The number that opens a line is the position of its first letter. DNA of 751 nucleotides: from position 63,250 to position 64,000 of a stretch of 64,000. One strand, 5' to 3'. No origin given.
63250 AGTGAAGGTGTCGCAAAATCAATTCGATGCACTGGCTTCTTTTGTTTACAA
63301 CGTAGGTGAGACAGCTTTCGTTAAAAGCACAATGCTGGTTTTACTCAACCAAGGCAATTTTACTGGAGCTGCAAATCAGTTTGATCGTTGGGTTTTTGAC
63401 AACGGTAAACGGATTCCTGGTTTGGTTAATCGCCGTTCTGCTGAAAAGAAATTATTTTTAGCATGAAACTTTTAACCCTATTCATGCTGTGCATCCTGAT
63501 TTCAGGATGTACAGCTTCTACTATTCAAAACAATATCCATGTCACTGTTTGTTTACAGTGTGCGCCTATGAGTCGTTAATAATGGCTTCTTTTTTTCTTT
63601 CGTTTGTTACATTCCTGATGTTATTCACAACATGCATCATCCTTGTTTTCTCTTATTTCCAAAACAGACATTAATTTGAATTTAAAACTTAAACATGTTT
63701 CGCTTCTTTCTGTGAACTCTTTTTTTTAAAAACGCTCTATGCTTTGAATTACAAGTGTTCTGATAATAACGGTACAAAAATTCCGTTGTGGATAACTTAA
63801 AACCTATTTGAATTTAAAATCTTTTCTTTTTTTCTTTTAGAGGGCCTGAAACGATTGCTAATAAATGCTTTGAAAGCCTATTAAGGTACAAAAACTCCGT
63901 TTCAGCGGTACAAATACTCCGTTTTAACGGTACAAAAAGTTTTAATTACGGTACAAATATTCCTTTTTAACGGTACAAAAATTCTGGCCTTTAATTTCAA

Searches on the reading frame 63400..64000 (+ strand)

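Call 13: search_protein_families(library=pfam, proteins=[L001:9071-10192:+, L001:10309-11040:+, L001:11128-11559:+, L001:11596-12999:+, L001:13087-14181:+], max_evalue=0.01)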
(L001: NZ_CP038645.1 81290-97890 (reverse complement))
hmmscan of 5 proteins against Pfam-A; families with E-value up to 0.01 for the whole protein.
L001:9071-10192:+ (373 aa): 2 families
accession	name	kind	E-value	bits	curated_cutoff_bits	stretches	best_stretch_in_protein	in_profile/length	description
PF01051.27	Rep3_N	-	4.8e-29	102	22.4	1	10-157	2-140/141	Initiator Replication protein, WH1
PF21205.3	Rep3_C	-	1.1e-15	58.1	21.1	1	173-238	2-58/59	Initiator Rep protein, WH2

L001:10309-11040:+ (243 aa): 0 families

L001:11128-11559:+ (143 aa): 1 family
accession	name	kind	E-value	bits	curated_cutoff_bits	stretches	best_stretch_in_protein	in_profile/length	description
PF17209.9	Hfq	-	0.00024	21.1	27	1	62-128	5-63/64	Hfq protein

L001:11596-12999:+ (467 aa): 4 families
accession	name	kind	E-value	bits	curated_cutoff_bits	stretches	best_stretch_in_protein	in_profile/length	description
PF03796.21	DnaB_C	-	7.3e-12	45.7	27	1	202-392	1-181/255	DnaB-like helicase C terminal domain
PF13481.12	AAA_25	-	9.2e-05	22.6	27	1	214-390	25-191/195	AAA domain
PF06745.19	ATPase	-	0.0004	20.3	26.6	1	204-265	2-63/231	KaiC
PF22482.2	AsnC_trans_reg_3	-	0.0088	16.6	24.4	0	253-304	4-49/95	PF0864 C-terminal dimeric alpha+beta barrel domain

L001:13087-14181:+ (364 aa): 2 families
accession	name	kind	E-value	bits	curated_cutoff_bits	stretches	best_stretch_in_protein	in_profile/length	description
PF08275.17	DNAG_N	-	6e-11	43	26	1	171-209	69-107/128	DNA primase catalytic core, N-terminal domain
PF13155.12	Toprim_2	-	0.0005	20.8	22.1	1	236-333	3-87/88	Toprim-like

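Call 14: search_protein_families(library=ncbifam, proteins=[L001:9071-10192:+], max_evalue=0.01)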
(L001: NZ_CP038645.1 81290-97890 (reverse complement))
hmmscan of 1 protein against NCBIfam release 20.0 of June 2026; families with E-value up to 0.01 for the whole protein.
L001:9071-10192:+ (373 aa): 2 families
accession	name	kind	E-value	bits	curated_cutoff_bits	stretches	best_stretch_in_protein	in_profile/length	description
NF038290.1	repM_Acin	exception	3.1e-79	266.4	250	1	10-245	3-229/304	replication initiation protein RepM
NF010305.0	PRK13742.1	equivalog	5e-22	78.4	342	1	10-244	18-247/251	replication initiation protein RepE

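Call 32: find_related_loci(query=L001:9071-10192:+, collection=genome_contigs, flank=3000)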
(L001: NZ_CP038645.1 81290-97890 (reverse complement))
Query L001:9071-10192:+ (373 aa) in genome_contigs; peptide patterns used: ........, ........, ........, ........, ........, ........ (x = any residue, [..] = any of these).
101 stretches matched a pattern; 1 encode a relative of the query (tblastn E <= 1e-3); 1 distinct loci.
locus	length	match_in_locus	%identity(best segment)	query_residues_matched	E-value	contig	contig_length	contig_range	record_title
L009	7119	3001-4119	100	1-373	0e+0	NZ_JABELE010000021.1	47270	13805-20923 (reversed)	Acinetobacter geminorum strain J00019 NODE_21_length_47270_cov_72.142585, whole genome shotgun sequence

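Call 33: find_related_loci(query=L001:9071-10192:+, collection=viral_contigs, flank=3000)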
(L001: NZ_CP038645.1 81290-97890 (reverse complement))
Query L001:9071-10192:+ (373 aa) in viral_contigs; peptide patterns used: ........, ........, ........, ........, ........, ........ (x = any residue, [..] = any of these).
32 stretches matched a pattern; 14 encode a relative of the query (tblastn E <= 1e-3); 10 distinct loci.
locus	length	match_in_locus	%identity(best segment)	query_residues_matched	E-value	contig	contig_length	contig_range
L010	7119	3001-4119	100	1-373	0e+0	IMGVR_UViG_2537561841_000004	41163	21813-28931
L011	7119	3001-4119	100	1-373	0e+0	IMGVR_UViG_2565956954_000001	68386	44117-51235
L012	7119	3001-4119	100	1-373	0e+0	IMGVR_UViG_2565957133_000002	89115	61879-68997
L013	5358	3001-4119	100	1-373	0e+0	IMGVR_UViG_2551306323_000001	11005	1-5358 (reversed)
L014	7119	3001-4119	100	1-373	0e+0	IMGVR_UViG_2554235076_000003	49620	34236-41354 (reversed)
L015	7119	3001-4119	100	1-373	0e+0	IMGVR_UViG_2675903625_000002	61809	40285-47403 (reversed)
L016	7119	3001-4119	100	1-373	0e+0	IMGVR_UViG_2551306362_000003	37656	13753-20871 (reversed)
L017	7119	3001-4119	100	1-373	0e+0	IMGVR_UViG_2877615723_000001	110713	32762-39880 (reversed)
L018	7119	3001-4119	100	1-373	0e+0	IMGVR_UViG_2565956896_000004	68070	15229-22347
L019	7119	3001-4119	100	1-373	0e+0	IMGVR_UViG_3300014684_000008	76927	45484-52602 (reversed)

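Call 48: search_protein_families(library=phrogs, proteins=[L001:9071-10192:+, L001:10309-11040:+, L001:11128-11559:+], max_evalue=0.001)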
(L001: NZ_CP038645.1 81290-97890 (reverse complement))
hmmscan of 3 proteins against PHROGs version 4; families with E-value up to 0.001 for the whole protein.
L001:9071-10192:+ (373 aa): 4 families
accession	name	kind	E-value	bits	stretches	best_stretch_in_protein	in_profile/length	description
phrog_2172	-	unknown function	1.1e-124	417.9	1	1-343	4-378/382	-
phrog_4402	-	DNA, RNA and nucleotide metabolism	1.3e-41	144.1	1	7-256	23-263/592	replication initiation protein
phrog_16861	-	unknown function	5.1e-10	39.9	1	12-322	21-333/358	-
phrog_29950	-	unknown function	4e-05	23.7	1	115-244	144-273/417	-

L001:10309-11040:+ (243 aa): 2 families
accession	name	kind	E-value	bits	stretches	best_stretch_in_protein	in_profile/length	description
phrog_2500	-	unknown function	2.3e-115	385.3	1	1-242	1-247/248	-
phrog_28774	-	unknown function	0.00022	22.3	1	163-215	24-76/111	-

L001:11128-11559:+ (143 aa): 2 families
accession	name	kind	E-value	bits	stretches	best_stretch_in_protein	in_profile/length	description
phrog_5258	-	unknown function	1.6e-100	333.9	1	1-143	1-143/143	-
phrog_19781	-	unknown function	2.6e-10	41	1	58-126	104-170/179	-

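Call 50: search_dna_similar(query=L001:9071-10192:+, collection=phages, mode=protein, max_rows=25)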
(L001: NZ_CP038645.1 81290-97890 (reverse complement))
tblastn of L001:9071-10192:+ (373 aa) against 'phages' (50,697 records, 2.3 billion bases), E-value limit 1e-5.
Records with a match: 14; places in all: 14; records where one place covers at least 80% of the query: 0.
Best place of each record, by identity: <60% 14.
By first word of the organism name: Burkholderia 5; Acinetobacter 4; Bacteriophage 2; Clostridioides 2; Skunavirus 1.
By host as written in the record: - 4; Burkholderia cenocepacia C6433 2; Burkholderia glumae 2; Acinetobacter baumannii (Acibaumc1) 1; Acinetobacter baumannii (Acibaumc2) 1; Burkholderia sp. 1; Clostridioides difficile HGP05 1; Clostridioides difficile Semix9 1; and 1 more.
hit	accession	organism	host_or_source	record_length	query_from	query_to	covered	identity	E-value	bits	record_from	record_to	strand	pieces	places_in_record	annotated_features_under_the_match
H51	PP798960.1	Acinetobacter phage AB1I1L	Acinetobacter baumannii (Acibaumc1)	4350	10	254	66%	40.6%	5e-42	162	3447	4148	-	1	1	record has no annotation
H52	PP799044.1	Acinetobacter phage AB2I3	Acinetobacter baumannii (Acibaumc2)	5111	10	254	66%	40.6%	5e-42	162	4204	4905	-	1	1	DNA replication protein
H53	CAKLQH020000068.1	Acinetobacter phage MD-2021a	not known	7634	58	242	50%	39.2%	4e-28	121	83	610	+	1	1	rep2: Putative replication protein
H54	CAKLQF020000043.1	Acinetobacter phage MD-2021a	not known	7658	58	242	50%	39.2%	4e-28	121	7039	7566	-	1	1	rep2: Putative replication protein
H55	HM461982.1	Burkholderia phage KS14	Burkholderia cenocepacia C6433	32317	4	240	64%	26.0%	1e-14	82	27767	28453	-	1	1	37: gp37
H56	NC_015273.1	Burkholderia phage KS14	Burkholderia cenocepacia C6433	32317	4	240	64%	26.0%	1e-14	82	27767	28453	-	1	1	37: replication initiation protein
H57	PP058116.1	Burkholderia phage vB_BceM_CEP1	Burkholderia sp.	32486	4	240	64%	26.0%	1e-14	82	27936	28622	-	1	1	replication initiation protein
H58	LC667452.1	Burkholderia phage FLC10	Burkholderia glumae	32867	5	238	63%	26.3%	1e-10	69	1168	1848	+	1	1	hypothetical protein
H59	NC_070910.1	Burkholderia phage FLC10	Burkholderia glumae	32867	5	238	63%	26.3%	1e-10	69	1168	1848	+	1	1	hypothetical protein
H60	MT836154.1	Bacteriophage sp.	human fecal samples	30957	114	342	61%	23.7%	1e-7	60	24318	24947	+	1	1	record has no annotation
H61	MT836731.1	Bacteriophage sp.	human fecal samples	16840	114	340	61%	23.5%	1e-7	59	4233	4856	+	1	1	record has no annotation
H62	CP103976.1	Clostridioides phage HGP05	Clostridioides difficile HGP05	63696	115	257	38%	27.3%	8e-6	54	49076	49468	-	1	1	record has no annotation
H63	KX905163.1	Clostridioides phage phiSemix9P1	Clostridioides difficile Semix9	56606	115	245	35%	26.7%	1e-5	54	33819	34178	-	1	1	RepB family protein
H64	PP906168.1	Skunavirus sv66901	Lactococcus cremoris 3107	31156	111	242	35%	25.9%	6e-6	54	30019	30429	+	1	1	RepB family plasmid replication initiator protein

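Call 51: search_dna_similar(query=L001:9071-10192:+, collection=plasmids, mode=protein, rows=spread, max_rows=40)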
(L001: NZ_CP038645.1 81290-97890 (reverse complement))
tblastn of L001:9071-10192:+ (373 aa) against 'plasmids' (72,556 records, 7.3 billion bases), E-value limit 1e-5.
Records with a match: 3938; places in all: 4340; records where one place covers at least 80% of the query: 93.
Best place of each record, by identity: >=99% 49; 95-99% 2; <60% 3887.
By first word of the organism name: Acinetobacter 1293; Escherichia 431; Lactococcus 401; Klebsiella 301; Enterococcus 156; Psychrobacter 114; Pseudomonas 108; Serratia 70; Moraxella 66; Salmonella 64; and 138 more.
By predicted mobility (MOB-suite, as given by PLSDB): mobilizable 1735; non-mobilizable 1633; conjugative 570.
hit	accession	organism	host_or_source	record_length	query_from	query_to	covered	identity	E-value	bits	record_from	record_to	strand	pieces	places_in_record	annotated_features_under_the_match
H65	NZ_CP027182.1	Acinetobacter baumannii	-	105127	1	373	100%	100.0%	0e+0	722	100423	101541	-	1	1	repM: replication initiation protein RepM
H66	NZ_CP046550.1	Acinetobacter baumannii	Homo sapiens,Skin/Wound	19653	10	248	64%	46.9%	5e-49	184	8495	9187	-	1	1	repM: replication initiation protein RepM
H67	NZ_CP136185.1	Acinetobacter baumannii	oral swab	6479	10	243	63%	43.9%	2e-39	156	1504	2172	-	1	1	repM: replication initiation protein RepM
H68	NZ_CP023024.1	Acinetobacter baumannii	Homo sapiens,Bronchial fluid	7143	10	254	66%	40.6%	2e-41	162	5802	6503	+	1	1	repM: replication initiation protein RepM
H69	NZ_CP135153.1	Acinetobacter pittii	Homo sapiens,sputum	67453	10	245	63%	41.2%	4e-41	161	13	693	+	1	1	repM: replication initiation protein RepM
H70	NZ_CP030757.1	Acinetobacter schindleri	whole organism,the condensate water of ...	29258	10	281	73%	35.2%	7e-32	134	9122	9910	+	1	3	repM: replication initiation protein RepM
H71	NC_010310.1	Acinetobacter venetianus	-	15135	7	243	64%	39.7%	5e-33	137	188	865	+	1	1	repM: replication initiation protein RepM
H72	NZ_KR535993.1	Acinetobacter baumannii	bronchial secretion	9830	10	237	61%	41.0%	1e-39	157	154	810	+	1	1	repM: replication initiation protein RepM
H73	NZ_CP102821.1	Acinetobacter baumannii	Homo sapiens,cell culture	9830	10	237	61%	41.0%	1e-39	157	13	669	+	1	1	repM: replication initiation protein RepM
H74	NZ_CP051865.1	Acinetobacter baumannii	Homo sapiens,cell culture,blood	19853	1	249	67%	37.0%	2e-38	153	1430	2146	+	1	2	repM: replication initiation protein RepM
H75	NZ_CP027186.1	Acinetobacter baumannii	-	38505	1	237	64%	38.1%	4e-39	155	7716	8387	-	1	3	repM: replication initiation protein RepM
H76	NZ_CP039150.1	Acinetobacter sp. 10FS3-1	pig,feces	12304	10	237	61%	37.7%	3e-31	132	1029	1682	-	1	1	repM: replication initiation protein RepM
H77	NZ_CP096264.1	Klebsiella quasipneumoniae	Homo sapiens,sputum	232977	27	237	57%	38.7%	1e-32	137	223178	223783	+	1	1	none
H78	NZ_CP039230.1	Piscirickettsia salmonis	Salmo salar,cell culture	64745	10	260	67%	30.7%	5e-16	87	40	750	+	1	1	replication initiation protein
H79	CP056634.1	Escherichia coli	culture,Wastewater influent sample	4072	1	237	64%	31.8%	1e-20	100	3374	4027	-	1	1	replication initiation protein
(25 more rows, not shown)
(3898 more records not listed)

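Call 52: search_solved_structures(query=L001:9071-10192:+, max_evalue=0.01)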
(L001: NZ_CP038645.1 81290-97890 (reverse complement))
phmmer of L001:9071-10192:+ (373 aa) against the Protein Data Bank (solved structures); distinct sequences matched with E-value up to 0.01: 9.
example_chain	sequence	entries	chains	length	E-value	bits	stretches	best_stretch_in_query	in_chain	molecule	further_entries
6h24_A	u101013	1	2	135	1.7e-27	99.6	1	10-140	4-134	Replication protein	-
1rep_C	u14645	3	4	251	2.9e-12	49.5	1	10-238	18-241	PROTEIN (REPLICATION INITIATION PROTEIN) | Replication initiation protein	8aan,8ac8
36ow_C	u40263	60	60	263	3.5e-12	49.3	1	10-238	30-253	Replication initiation protein | RepB family plasmid replication initiator protein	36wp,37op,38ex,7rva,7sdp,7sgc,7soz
2z9o_A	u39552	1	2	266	4.6e-12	48.9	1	10-238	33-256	Replication initiation protein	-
36nq_C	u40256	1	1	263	6.6e-12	48.4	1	10-238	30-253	Replication initiation protein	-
7uxy_C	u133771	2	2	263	1.3e-11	47.5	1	10-238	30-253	Replication initiation protein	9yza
36ot_C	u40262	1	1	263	1.4e-11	47.3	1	10-238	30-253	Replication initiation protein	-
38ep_C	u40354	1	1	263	5.2e-11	45.4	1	10-238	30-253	Replication initiation protein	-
1hkq_A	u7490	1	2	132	8.1e-11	44.8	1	9-139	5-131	REPLICATION PROTEIN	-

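Call 54: get_annotated_region(hit=H66, flank=1500)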
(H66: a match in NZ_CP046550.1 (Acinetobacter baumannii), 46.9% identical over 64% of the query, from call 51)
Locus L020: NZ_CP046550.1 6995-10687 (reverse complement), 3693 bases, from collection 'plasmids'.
description: Acinetobacter baumannii strain 19WIARLN022_full plasmid unnamed1, complete sequence
organism: Acinetobacter baumannii (NCBI taxid 470)
taxonomy: Bacteria; Pseudomonadota; Gammaproteobacteria; Moraxellales; Moraxellaceae; Acinetobacter; Acinetobacter baumannii
host: -; source: Homo sapiens,Skin/Wound; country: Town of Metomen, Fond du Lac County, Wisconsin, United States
typing (MOB-suite, as given by PLSDB): conjugative; relaxase MOBP,MOBQ; mating-pair formation MPF_T
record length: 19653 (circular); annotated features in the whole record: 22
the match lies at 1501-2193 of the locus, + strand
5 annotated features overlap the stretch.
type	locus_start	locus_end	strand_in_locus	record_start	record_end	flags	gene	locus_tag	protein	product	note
CDS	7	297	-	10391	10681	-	-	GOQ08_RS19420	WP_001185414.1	hypothetical protein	-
CDS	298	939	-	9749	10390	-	-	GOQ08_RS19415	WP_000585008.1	AAA family ATPase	-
CDS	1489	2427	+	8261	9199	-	repM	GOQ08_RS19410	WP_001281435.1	replication initiation protein RepM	GO:0006270 - DNA replication initiation [Evidence IEA]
CDS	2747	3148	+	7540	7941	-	-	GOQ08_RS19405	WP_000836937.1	hypothetical protein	-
CDS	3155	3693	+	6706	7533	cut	-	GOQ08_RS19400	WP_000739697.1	hypothetical protein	-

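Call 64: search_dna_similar(query=L001:9800-10189:+, collection=plasmids, mode=protein, rows=spread, max_rows=25, max_evalue=0.001)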
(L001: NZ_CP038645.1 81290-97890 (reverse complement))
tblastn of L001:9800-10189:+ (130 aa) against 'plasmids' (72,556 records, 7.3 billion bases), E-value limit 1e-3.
Records with a match: 51; places in all: 51; records where one place covers at least 80% of the query: 51.
Best place of each record, by identity: >=99% 49; 95-99% 2.
By first word of the organism name: Acinetobacter 51.
By predicted mobility (MOB-suite, as given by PLSDB): mobilizable 28; non-mobilizable 23.
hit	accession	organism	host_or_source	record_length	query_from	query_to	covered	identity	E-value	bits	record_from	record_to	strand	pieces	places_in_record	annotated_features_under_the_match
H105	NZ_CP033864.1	Acinetobacter sp. FDAARGOS_560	Homo sapiens,UCC isolate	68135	1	130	100%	100.0%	1e-79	261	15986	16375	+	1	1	repM: replication initiation protein RepM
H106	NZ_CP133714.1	Acinetobacter baumannii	Homo sapiens,BAL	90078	1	130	100%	100.0%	1e-79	261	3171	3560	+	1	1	repM: replication initiation protein RepM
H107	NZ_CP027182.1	Acinetobacter baumannii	-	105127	1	130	100%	100.0%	1e-79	261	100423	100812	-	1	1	repM: replication initiation protein RepM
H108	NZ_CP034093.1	Acinetobacter baumannii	Homo sapiens,sputum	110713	1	130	100%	100.0%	1e-79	261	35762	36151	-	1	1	repM: replication initiation protein RepM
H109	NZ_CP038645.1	Acinetobacter baumannii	Homosapiens,blood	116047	1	130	100%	100.0%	1e-79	261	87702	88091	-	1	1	repM: replication initiation protein RepM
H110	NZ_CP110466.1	Acinetobacter baumannii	Homo sapiens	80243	1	130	100%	99.2%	7e-79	259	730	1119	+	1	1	repM: replication initiation protein RepM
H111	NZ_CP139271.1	Acinetobacter pittii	Homo sapiens,tracheal aspirate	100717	1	130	100%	99.2%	7e-79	259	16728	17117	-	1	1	repM: replication initiation protein RepM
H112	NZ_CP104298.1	Acinetobacter baumannii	Homo sapiens,Ascites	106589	1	130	100%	99.2%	7e-79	259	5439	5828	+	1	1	repM: replication initiation protein RepM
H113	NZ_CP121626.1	Acinetobacter baumannii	Homo sapiens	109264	1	130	100%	99.2%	7e-79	259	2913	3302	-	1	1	repM: replication initiation protein RepM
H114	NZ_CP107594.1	Acinetobacter baumannii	Homo sapiens,skin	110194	1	130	100%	99.2%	7e-79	259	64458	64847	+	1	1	repM: replication initiation protein RepM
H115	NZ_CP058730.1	Acinetobacter baumannii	Manis javanica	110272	1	130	100%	99.2%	7e-79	259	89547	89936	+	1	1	repM: replication initiation protein RepM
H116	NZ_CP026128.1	Acinetobacter baumannii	-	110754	1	130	100%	99.2%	7e-79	259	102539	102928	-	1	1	repM: replication initiation protein RepM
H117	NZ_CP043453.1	Acinetobacter baumannii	Homo sapiens,Skin/Wound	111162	1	130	100%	99.2%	7e-79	259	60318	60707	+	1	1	repM: replication initiation protein RepM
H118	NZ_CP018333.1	Acinetobacter baumannii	Homo sapiens,sputum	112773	1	130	100%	99.2%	7e-79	259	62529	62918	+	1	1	repM: replication initiation protein RepM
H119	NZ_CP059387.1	Acinetobacter baumannii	Homo sapiens,mixed culrure,respiratory ...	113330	1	130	100%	99.2%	7e-79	259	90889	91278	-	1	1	repM: replication initiation protein RepM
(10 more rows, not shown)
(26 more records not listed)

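Call 65: search_dna_similar(query=L001:9800-10189:+, collection=phages, mode=protein, max_rows=15, max_evalue=0.001)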
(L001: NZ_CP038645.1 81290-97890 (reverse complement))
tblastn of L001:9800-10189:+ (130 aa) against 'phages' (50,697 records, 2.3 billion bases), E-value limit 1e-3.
No match.
